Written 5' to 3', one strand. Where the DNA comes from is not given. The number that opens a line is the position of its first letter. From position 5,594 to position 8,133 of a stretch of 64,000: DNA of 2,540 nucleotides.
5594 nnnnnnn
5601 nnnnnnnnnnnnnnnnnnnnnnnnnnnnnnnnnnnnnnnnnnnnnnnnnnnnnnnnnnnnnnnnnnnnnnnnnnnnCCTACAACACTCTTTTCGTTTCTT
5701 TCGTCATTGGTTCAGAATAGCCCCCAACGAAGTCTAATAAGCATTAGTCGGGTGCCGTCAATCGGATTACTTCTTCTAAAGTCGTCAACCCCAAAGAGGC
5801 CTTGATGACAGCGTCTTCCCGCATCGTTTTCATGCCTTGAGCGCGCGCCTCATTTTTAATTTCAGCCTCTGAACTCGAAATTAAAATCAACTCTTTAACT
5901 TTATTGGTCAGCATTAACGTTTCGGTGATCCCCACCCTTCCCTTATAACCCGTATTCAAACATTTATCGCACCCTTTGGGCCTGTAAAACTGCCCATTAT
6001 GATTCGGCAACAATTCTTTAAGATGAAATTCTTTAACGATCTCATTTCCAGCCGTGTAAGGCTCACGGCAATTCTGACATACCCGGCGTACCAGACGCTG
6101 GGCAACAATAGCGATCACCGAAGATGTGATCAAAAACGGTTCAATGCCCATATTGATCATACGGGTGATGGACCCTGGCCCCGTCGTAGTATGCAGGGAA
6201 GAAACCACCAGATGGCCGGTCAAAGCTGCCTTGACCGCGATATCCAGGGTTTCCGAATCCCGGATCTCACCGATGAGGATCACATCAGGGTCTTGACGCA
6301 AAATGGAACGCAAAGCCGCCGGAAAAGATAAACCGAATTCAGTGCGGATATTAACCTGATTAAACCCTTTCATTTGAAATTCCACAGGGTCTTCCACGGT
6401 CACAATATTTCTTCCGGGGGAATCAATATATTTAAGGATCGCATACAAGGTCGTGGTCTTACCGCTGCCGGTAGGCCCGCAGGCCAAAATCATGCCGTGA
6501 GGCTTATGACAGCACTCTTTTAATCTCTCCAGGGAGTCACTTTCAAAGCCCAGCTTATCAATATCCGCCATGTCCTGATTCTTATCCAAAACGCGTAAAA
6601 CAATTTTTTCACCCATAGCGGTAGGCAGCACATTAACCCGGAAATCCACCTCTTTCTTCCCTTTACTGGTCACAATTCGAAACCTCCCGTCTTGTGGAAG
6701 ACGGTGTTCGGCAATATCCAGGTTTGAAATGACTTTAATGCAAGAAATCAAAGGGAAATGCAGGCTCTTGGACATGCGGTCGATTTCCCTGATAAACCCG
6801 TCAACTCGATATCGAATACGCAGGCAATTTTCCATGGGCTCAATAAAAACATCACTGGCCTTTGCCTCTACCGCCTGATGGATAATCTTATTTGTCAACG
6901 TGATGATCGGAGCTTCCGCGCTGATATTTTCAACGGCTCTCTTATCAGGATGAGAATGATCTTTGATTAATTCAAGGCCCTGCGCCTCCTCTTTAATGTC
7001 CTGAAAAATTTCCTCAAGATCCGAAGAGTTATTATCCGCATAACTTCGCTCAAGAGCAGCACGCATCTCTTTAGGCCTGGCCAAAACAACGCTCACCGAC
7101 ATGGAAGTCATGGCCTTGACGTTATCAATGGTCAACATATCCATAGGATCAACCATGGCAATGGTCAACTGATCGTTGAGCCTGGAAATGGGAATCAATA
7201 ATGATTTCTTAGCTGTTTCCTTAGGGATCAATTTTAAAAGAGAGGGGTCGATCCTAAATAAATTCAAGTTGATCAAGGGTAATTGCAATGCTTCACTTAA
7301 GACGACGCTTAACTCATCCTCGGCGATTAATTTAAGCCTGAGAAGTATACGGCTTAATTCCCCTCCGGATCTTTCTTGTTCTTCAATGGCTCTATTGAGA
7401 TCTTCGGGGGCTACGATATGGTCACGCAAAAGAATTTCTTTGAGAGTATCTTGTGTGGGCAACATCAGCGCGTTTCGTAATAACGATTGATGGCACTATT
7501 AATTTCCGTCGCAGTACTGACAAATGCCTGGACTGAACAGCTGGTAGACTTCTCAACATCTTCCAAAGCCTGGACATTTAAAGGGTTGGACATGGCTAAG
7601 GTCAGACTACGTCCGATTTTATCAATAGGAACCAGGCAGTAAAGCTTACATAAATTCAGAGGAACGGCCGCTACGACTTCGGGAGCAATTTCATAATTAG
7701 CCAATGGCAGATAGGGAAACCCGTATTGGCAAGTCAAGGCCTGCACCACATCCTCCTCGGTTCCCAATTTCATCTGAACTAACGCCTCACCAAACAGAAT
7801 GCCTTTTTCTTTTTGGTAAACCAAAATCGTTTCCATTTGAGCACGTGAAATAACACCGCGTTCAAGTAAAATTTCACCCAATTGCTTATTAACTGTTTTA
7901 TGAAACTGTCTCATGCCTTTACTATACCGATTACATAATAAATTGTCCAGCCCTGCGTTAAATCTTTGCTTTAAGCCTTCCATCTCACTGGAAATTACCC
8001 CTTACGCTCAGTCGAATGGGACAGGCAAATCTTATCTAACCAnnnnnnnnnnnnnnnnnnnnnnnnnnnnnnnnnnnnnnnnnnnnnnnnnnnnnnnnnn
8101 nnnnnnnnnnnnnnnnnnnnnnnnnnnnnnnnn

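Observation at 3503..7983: c-di-GMP-type MshEN motifs are intact only in two standalone domain proteins, not in the adjacent ATPases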

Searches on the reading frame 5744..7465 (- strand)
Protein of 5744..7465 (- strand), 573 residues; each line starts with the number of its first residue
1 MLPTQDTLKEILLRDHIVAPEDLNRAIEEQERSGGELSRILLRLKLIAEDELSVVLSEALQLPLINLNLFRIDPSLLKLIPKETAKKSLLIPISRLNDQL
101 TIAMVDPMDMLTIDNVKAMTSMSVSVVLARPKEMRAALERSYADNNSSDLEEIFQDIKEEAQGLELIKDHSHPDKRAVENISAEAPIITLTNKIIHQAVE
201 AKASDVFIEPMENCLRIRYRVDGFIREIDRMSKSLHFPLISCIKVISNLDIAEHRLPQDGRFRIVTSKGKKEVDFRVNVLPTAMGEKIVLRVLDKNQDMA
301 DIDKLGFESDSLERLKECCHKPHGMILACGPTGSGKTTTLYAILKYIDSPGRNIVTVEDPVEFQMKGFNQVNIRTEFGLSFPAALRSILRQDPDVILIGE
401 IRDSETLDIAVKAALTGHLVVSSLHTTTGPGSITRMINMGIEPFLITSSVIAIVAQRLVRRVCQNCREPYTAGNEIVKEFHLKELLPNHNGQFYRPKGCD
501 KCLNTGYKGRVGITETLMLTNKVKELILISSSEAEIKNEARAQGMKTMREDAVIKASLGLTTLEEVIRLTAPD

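Call 3: search_protein_families(library=pfam, proteins=[window:5744-7465:-], max_evalue=0.01)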
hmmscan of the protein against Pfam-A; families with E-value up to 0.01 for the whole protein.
window:5744-7465:- (573 aa): 6 families
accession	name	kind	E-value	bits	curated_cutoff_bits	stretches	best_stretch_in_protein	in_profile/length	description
PF00437.27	T2SSE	-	2.5e-130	434.9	24.9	1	184-568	5-370/370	Type II/IV secretion system protein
PF05157.20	MshEN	-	4.8e-21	75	23.1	1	60-144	1-86/90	MshEN domain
PF13401.12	AAA_22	-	0.0016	19.2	27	1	322-376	4-57/130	AAA domain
PF00004.35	AAA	-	0.002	19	21.2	0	326-401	1-66/131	ATPase family associated with various cellular activities (AAA)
PF20720.3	nSTAND3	-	0.0023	18.1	27.2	0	311-363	6-57/155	Novel STAND NTPase 3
PF13604.12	AAA_30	-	0.0035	17.5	27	1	315-355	10-50/191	AAA domain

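Call 4: search_protein_families(library=ncbifam, proteins=[window:5744-7465:-], max_evalue=0.01)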
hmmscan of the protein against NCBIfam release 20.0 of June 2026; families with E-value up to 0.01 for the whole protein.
window:5744-7465:- (573 aa): 24 families
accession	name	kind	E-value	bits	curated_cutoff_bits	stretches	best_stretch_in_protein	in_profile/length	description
TIGR02538.1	type_IV_pilB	equivalog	4.3e-181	603.4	675.65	1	8-570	2-562/564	type IV-A pilus assembly ATPase PilB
TIGR02533.1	type_II_gspE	equivalog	8.9e-170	565.5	630.25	1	79-570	3-486/486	type II secretion system ATPase GspE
NF053534.1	T4PilAsmATPsTfpB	equivalog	2.5e-129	432.3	850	1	47-570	63-582/584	type IV pilus assembly ATPase TfpB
NF007755.0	PRK10436.1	equivalog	6.2e-127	424.1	617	1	94-570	23-459/465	type II secretion system protein GspE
NF041000.1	ATPase_ComGA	equivalog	5.3e-73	245.3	300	1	193-460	2-266/267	competence type IV pilus ATPase ComGA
TIGR01420.1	pilT_fam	subfamily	6e-53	180.3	319.1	1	192-467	3-276/343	PilT/PilU family type 4a pilus ATPase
TIGR02525.1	plasmid_TraJ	equivalog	5.7e-29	101.2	368.3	1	287-439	119-272/372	plasmid transfer ATPase TraJ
TIGR02782.1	TrbB_P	equivalog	6.3e-18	65.1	304.55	1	323-437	136-253/303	P-type conjugative transfer ATPase TrbB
TIGR02524.1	dot_icm_DotB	equivalog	1.1e-16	61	463.3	1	323-438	134-258/358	Dot/Icm type IV secretion system ATPase DotB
NF058587.1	archaellum_moto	equivalog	2.1e-16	59.8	550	1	326-438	278-395/527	archaellum flagellar ATPase motor FlaI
TIGR02788.1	VirB11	equivalog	3e-15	56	249.95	1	311-440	133-266/308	P-type DNA transfer ATPase VirB11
NF010469.0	PRK13894.1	subfamily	9.4e-15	54.7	508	1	321-436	147-264/320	conjugal transfer ATPase TrbB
NF010407.0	PRK13833.1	subfamily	3.6e-13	49.6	499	1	326-439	147-262/323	conjugal transfer protein TrbB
NF008411.1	PRK11234.1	equivalog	2.7e-12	45.9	1170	1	6-158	482-634/723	cyclic di-3',5'-guanylate-activated glycosyltransferase NfrB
TIGR03819.1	heli_sec_ATPase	hypoth_equivalog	4.9e-12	45.7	373.15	1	282-419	136-279/340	TadA family conjugal transfer-associated ATPase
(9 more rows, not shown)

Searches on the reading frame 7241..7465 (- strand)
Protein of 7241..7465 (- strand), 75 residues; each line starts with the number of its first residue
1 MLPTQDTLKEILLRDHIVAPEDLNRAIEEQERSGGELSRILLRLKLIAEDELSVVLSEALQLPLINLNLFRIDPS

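Call 84: search_protein_families(library=ncbifam, proteins=[window:7241-7465:-], max_evalue=10)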
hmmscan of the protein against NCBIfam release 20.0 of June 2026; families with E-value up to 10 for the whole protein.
window:7241-7465:- (75 aa): 6 families
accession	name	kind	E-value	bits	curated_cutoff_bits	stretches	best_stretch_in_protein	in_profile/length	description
NF053729.1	c-di-GMP_motif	domain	4.5e-11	42.4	38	1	10-58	4-52/53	cyclic di-GMP-binding domain-containing protein, MshE-related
NF012033.0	PRK15489.1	equivalog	4.2e-05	21.9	537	1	5-68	490-553/703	glycosyl transferase family protein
TIGR02538.1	type_IV_pilB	equivalog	9.4e-05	21.2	675.65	1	8-72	2-66/564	type IV-A pilus assembly ATPase PilB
NF008411.1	PRK11234.1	equivalog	0.0035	15.8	1170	1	6-74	482-549/723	cyclic di-3',5'-guanylate-activated glycosyltransferase NfrB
TIGR03029.1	EpsG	equivalog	0.026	13.7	313.8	1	8-65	5-62/274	chain length determinant protein tyrosine kinase EpsG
TIGR00634.1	recN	equivalog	0.056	12.4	407.85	1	33-50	442-459/563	DNA repair protein RecN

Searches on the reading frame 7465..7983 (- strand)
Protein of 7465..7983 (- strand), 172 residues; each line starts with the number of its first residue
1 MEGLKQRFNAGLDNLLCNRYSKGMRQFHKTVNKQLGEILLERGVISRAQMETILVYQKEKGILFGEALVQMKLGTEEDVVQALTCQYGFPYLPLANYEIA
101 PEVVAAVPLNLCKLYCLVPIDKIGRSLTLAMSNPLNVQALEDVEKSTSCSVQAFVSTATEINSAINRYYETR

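Call 3: search_protein_families(library=pfam, proteins=[window:7465-7983:-], max_evalue=0.01)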
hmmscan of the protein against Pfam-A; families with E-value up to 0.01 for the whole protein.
window:7465-7983:- (172 aa): 1 family
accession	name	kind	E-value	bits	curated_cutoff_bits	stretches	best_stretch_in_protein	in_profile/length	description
PF05157.20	MshEN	-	7.4e-18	64.8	23.1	1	87-171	1-86/90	MshEN domain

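Call 4: search_protein_families(library=ncbifam, proteins=[window:7465-7983:-], max_evalue=0.01)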
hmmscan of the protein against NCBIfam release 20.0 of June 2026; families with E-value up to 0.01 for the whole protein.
window:7465-7983:- (172 aa): 6 families
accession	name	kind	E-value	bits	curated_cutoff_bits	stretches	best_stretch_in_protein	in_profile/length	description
TIGR02538.1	type_IV_pilB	equivalog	1.5e-19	70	675.65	1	35-170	2-137/564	type IV-A pilus assembly ATPase PilB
NF008411.1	PRK11234.1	equivalog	4.1e-15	55.2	1170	1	32-171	481-619/723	cyclic di-3',5'-guanylate-activated glycosyltransferase NfrB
TIGR03029.1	EpsG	equivalog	4.2e-14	52.4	313.8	1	33-106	3-76/274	chain length determinant protein tyrosine kinase EpsG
NF012033.0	PRK15489.1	equivalog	2.9e-13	48.9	537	1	31-167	489-625/703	glycosyl transferase family protein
NF053729.1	c-di-GMP_motif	domain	8.1e-13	48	38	1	34-84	1-51/53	cyclic di-GMP-binding domain-containing protein, MshE-related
TIGR02533.1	type_II_gspE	equivalog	0.0011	17.7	630.25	1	105-171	2-68/486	type II secretion system ATPase GspE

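Call 6: search_solved_structures(query=window:7465-7983:-, max_evalue=0.01, show_alignments=3)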
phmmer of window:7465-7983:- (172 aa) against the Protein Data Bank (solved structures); distinct sequences matched with E-value up to 0.01: 18.
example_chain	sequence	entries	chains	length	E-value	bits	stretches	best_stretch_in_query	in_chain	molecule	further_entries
6f8l_G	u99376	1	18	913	8.1e-35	123.3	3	32-169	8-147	Type IV pilus assembly protein PilF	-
5zfr_A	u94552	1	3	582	2.1e-19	73.2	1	33-170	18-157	Type IV pilus biogenesis ATPase PilB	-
6olj_C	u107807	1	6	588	2.9e-19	72.7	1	33-170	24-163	Type IV pilus biogenesis ATPase PilB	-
5tsg_B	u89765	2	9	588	2.9e-19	72.7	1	33-170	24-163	Type IV pilus biogenesis ATPase PilB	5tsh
3jc8_Ba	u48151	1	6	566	1.2e-18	70.8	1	34-170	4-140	Type IV-A pilus assembly ATPase PilB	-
9g1w_A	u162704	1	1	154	3.2e-13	53.1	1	32-169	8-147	Type IV pilus assembly ATPase PilB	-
6ejf_G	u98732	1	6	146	7.5e-12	48.7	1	33-169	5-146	Type IV pilus assembly protein PilF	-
5htl_A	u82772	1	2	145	1.2e-10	44.8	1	31-143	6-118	MSHA biogenesis protein MshE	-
8pdk_A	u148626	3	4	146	1.4e-07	34.8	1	33-141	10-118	c-di-GMP binding domain of the ATPase enzyme PilF | ATP-binding motif-containing protein pilF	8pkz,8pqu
8pfa_A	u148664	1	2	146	1.4e-07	34.8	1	33-141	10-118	c-di-GMP binding domain of the ATPase enzyme PilF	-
6ejf_J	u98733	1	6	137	1.4e-07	34.8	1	34-141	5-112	Type IV pilus assembly protein PilF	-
8pe0_A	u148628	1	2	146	2.7e-07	33.9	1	34-141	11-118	c-di-GMP binding domain of the ATPase enzyme PilF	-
9gl5_A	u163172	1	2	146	3.6e-07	33.5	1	33-141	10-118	ATP-binding motif-containing protein pilF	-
9glg_A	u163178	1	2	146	3.6e-07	33.4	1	33-141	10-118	ATP-binding motif-containing protein pilF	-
7lko_B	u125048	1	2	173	2.2e-06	30.9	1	40-165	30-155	Pilus biogenesis protein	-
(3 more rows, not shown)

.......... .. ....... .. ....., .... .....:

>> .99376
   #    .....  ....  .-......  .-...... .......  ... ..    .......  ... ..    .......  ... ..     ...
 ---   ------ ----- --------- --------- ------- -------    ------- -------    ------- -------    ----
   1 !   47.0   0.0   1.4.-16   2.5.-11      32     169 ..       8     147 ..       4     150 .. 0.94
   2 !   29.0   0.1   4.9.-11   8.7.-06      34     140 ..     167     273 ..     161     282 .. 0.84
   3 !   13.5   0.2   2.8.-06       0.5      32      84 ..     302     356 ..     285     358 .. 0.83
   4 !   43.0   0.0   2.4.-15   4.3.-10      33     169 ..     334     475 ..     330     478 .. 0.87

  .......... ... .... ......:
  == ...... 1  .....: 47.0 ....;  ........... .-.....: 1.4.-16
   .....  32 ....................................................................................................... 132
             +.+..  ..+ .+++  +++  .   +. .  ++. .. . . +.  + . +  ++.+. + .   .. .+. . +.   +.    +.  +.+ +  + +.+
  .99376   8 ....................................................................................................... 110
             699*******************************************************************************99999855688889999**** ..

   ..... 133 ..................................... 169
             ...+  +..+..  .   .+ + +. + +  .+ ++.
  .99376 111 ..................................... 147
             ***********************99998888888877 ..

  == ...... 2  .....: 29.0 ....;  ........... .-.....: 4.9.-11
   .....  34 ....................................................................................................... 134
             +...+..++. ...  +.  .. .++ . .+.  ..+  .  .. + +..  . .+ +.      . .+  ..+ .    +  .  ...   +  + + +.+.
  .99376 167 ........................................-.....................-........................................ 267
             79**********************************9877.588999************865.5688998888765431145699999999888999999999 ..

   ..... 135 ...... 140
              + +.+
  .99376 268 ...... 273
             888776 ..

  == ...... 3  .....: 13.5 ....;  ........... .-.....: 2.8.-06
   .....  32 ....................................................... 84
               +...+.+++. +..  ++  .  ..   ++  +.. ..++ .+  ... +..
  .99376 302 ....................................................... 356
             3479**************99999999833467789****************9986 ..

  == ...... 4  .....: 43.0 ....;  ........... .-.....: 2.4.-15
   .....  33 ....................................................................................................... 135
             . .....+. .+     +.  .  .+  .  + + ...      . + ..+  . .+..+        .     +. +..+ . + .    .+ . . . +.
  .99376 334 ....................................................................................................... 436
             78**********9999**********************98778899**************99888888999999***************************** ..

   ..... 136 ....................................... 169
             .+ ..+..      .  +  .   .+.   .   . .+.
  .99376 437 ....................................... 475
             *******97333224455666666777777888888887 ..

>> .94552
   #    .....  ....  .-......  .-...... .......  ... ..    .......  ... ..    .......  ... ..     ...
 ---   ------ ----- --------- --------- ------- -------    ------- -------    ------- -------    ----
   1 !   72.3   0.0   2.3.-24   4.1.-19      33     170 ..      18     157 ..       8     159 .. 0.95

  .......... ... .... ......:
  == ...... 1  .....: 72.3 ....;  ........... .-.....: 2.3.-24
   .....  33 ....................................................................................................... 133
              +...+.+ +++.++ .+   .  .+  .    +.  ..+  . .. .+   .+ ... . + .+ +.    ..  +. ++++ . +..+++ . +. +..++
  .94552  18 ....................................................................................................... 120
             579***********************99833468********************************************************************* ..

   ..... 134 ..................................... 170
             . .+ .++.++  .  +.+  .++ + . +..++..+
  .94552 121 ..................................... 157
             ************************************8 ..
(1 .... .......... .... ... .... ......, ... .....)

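Call 19: find_homologous_proteins(query=window:7465-7914:-, max_evalue=0.001)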
Query window:7465-7914:- (149 aa): 2130 proteins with E <= 0.001 among 2153 candidates; the best 120 are listed.
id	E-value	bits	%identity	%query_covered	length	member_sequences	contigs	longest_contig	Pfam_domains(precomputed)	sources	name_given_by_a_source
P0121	1.1e-90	318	100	100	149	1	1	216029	PF05157.21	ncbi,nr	ncbi:MAG: hypothetical protein HQL12_03945 [Candidatus Omnitrophica bacterium]|nr:hypothetical prote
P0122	9.1e-83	293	91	100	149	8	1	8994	PF05157.21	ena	-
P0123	1.1e-80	286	88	100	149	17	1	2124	PF05157.21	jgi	jgi:type IV pilus assembly protein PilB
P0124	4.5e-80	284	88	100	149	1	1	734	PF05157.21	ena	-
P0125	5.3e-80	284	88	100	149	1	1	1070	PF05157.21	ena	-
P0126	5.3e-80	284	88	100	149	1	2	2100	PF05157.21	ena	-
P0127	5.6e-80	284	87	100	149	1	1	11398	PF05157.21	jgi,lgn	-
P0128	6.0e-80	284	88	100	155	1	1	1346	PF05157.21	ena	-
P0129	6.1e-80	284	88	100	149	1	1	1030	PF05157.21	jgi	jgi:type IV pilus assembly protein PilB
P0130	1.0e-79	283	87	100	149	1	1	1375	PF05157.21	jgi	-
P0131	1.0e-79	283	87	100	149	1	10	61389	PF05157.21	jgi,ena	-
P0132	1.1e-79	283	87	100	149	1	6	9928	PF05157.21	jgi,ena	-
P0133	1.4e-79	283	87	100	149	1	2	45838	PF05157.21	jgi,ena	-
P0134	2.1e-79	282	87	100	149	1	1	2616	PF05157.21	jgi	jgi:type IV pilus assembly protein PilB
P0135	2.2e-79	282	87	100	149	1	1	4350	PF05157.21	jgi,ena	-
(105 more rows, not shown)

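Call 79: predict_structure(alignment_id=A3)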
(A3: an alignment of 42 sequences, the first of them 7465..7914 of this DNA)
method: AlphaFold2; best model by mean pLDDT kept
length: 149 residues; sequences in the alignment: 42
mean_pLDDT: 90.3   pTM: 0.79
mean pLDDT of the five models: 90.3, 89.0, 88.7, 87.9, 86.4
residues with pLDDT >= 90: 115; 70-90: 26; 50-70: 7; < 50: 1
segments of 3 or more residues with pLDDT < 50: none
pLDDT, mean of each block of 10 residues (from residue 1): 66 90 95 93 93 91 87 89 95 96 94 93 95 94 83
secondary structure, 60 per line:
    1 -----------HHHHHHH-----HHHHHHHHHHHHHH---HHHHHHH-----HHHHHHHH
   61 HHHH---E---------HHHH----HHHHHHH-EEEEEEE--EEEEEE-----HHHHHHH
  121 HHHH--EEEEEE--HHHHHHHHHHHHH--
elements in order: H12-18 H24-37 H41-47 H53-64 H78-81 H86-92 E94-100 E103-108 H114-124 E127-132 H135-147

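Call 85: fold_search(model_id=the predicted structure, library=pdb)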
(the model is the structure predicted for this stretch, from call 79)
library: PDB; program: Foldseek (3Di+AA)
matches with E <= 10: 203; with E <= 0.001: 21
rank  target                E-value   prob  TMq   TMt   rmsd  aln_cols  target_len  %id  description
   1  5htl_B                2.8e-11  1.00  0.80  0.85   2.2       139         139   25  Structure of MshE with cdg (released 2016-10-05)
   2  5htl_A                4.7e-11  1.00  0.80  0.83   2.5       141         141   25  Structure of MshE with cdg (released 2016-10-05)
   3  9g1w_MODEL_1_A        1.9e-10  1.00  0.71  0.69   3.2       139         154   28  NMR solution structure of the Thermus thermophilus PilF-GSPIIA domain (released 2025-05-21)
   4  7lko_A                2.5e-10  1.00  0.78  0.79   3.2       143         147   18  The PilB(N-terminal)-PilZ complex of the Type IV pilus from Xanthomonas citri (2.9 A) (released 2021-08-11)
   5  7lkm_B                2.5e-10  1.00  0.78  0.78   3.2       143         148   17  The PilB(N-terminal_P70S mutant)-PilZ complex of the Type IV pilus from Xanthomonas citri (released 2021-08-11)
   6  7lkm_A                3.2e-10  1.00  0.78  0.78   3.1       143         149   17  The PilB(N-terminal_P70S mutant)-PilZ complex of the Type IV pilus from Xanthomonas citri (released 2021-08-11)
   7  6ejf_G                9.5e-10  1.00  0.76  0.77   2.6       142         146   32  Thermus thermophilus PilF ATPase (apoprotein form) (released 2018-08-01)
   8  7lkn_A                1.7e-09  1.00  0.77  0.78   3.3       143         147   17  The PilB(N-terminal_P70S mutant)-PilZ complex (SeMet) (released 2021-08-11)
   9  8pdk_A                2.5e-09  1.00  0.72  0.76   3.0       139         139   27  X-ray structure of the Thermus thermophilus PilF-GSPIIB domain in the c-di-GMP bound state (released 2024-06-26)
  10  8pfa_A                2.8e-09  1.00  0.73  0.78   3.0       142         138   26  X-ray structure of the Thermus thermophilus K167R mutant of the PilF-GSPIIB domain in the c-di-GMP bound state (released 2024-06-26)
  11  9gl5_A                3.0e-09  1.00  0.72  0.77   2.9       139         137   26  X-ray structure of the Thermus thermophilus Q190E mutant of the PilF-GSPIIB domain in the c-di-GMP bound state (released 2025-06-25)
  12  8pe0_A                3.9e-09  1.00  0.71  0.74   3.1       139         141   27  X-ray structure of the Thermus thermophilus K167L mutant of the PilF-GSPIIB domain in the c-di-GMP bound state (released 2024-06-26)
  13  9glg_A                4.4e-09  1.00  0.72  0.77   3.0       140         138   26  X-ray structure of the Thermus thermophilus Q218E mutant of the PilF-GSPIIB domain in the c-di-GMP bound state (released 2025-06-25)
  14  9glg_B                5.7e-09  1.00  0.71  0.77   3.0       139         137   26  X-ray structure of the Thermus thermophilus Q218E mutant of the PilF-GSPIIB domain in the c-di-GMP bound state (released 2025-06-25)
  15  8pfa_B                1.4e-08  1.00  0.71  0.76   3.1       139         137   27  X-ray structure of the Thermus thermophilus K167R mutant of the PilF-GSPIIB domain in the c-di-GMP bound state (released 2024-06-26)
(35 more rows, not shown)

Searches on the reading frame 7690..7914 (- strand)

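Call 84: search_protein_families(library=ncbifam, proteins=[window:7690-7914:-], max_evalue=10)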
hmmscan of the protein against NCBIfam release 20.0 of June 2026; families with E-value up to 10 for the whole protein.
window:7690-7914:- (75 aa): 5 families
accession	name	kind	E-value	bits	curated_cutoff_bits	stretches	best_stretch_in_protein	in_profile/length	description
NF053729.1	c-di-GMP_motif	domain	1.4e-13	50.4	38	1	11-61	1-51/53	cyclic di-GMP-binding domain-containing protein, MshE-related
TIGR03029.1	EpsG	equivalog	8.6e-13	48.1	313.8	1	10-71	3-64/274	chain length determinant protein tyrosine kinase EpsG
NF012033.0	PRK15489.1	equivalog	8e-06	24.3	537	1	8-71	489-552/703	glycosyl transferase family protein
NF008411.1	PRK11234.1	equivalog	3e-05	22.6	1170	1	9-72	481-543/723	cyclic di-3',5'-guanylate-activated glycosyltransferase NfrB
TIGR02538.1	type_IV_pilB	equivalog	0.00086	18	675.65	1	12-74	2-64/564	type IV-A pilus assembly ATPase PilB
